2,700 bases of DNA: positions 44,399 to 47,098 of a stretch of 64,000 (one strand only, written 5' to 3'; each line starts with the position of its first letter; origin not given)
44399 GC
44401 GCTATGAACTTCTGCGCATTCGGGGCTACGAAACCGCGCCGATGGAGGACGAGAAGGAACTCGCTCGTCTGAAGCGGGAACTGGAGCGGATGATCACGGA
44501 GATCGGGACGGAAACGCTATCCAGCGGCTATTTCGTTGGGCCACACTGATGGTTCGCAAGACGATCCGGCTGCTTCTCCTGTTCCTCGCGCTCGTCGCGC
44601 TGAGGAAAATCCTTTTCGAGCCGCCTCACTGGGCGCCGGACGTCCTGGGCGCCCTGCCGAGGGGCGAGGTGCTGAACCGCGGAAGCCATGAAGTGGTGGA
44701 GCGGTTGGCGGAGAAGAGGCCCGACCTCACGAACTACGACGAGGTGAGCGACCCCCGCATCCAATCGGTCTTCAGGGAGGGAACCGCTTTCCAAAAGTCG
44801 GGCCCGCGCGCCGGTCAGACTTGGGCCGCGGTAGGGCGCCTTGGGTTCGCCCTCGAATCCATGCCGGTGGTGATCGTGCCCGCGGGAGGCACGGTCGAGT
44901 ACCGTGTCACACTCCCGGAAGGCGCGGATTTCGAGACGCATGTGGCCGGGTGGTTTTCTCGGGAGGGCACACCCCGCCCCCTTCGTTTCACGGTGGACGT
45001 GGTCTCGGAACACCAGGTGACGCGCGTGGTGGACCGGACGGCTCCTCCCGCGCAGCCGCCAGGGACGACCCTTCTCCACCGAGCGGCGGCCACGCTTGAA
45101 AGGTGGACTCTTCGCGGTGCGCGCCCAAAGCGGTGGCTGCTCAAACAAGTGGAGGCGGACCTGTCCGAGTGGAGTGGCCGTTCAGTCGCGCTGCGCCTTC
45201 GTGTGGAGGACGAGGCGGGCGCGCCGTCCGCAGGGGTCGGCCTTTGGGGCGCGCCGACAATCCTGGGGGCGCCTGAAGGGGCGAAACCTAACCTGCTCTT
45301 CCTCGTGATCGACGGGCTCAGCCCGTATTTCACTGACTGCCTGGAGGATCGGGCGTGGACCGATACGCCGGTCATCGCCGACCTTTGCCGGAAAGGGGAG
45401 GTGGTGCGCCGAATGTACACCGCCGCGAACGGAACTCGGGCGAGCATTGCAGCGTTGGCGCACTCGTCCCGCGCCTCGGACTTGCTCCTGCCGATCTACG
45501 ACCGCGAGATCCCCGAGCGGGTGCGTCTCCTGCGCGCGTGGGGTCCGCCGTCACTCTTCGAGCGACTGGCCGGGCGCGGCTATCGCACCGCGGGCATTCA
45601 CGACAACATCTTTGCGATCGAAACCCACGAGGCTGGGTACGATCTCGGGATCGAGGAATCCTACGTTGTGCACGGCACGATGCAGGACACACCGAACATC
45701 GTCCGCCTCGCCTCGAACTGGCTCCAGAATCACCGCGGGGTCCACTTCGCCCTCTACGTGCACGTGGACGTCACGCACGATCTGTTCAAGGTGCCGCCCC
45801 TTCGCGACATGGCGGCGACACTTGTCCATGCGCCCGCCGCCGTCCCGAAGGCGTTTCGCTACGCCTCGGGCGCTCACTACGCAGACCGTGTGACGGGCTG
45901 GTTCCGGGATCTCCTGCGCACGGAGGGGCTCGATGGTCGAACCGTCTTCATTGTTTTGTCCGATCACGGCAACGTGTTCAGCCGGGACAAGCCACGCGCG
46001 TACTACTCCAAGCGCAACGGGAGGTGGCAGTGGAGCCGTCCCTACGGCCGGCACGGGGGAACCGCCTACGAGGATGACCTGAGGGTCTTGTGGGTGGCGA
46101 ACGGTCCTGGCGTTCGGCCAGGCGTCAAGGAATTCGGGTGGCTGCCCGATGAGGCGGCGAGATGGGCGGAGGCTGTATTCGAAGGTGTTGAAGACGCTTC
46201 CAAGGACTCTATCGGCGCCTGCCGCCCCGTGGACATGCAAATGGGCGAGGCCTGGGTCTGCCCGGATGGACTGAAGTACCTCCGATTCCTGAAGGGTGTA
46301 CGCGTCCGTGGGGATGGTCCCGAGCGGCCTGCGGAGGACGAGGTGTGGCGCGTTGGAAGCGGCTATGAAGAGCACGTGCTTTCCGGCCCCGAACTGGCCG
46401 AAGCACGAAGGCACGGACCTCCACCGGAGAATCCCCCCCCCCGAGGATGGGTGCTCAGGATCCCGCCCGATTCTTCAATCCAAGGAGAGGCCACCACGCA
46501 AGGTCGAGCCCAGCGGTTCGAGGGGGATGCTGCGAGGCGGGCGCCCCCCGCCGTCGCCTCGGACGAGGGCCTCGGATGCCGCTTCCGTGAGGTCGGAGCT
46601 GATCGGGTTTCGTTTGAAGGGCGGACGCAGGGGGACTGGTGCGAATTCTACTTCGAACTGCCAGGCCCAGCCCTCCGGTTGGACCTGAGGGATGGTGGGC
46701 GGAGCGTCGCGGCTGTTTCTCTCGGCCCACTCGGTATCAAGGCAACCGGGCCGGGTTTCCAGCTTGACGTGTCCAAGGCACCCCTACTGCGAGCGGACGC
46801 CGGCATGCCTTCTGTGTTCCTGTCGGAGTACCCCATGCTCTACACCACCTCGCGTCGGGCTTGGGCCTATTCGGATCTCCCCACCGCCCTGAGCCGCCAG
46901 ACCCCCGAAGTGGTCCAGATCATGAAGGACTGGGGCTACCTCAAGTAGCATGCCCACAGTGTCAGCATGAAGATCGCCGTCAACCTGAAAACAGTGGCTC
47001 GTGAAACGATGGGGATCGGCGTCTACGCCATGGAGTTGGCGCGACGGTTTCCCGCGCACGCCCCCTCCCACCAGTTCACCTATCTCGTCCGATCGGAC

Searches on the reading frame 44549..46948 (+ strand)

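Call 68: search_protein_families(library=pfam, proteins=[window:44549-46948:+], max_evalue=0.00001)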
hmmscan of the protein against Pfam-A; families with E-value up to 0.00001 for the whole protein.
window:44549-46948:+ (799 aa): 1 family
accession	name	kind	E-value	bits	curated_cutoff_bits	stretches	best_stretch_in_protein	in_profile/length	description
PF00884.28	Sulfatase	-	2.5e-11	43.9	25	1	247-479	1-247/301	Sulfatase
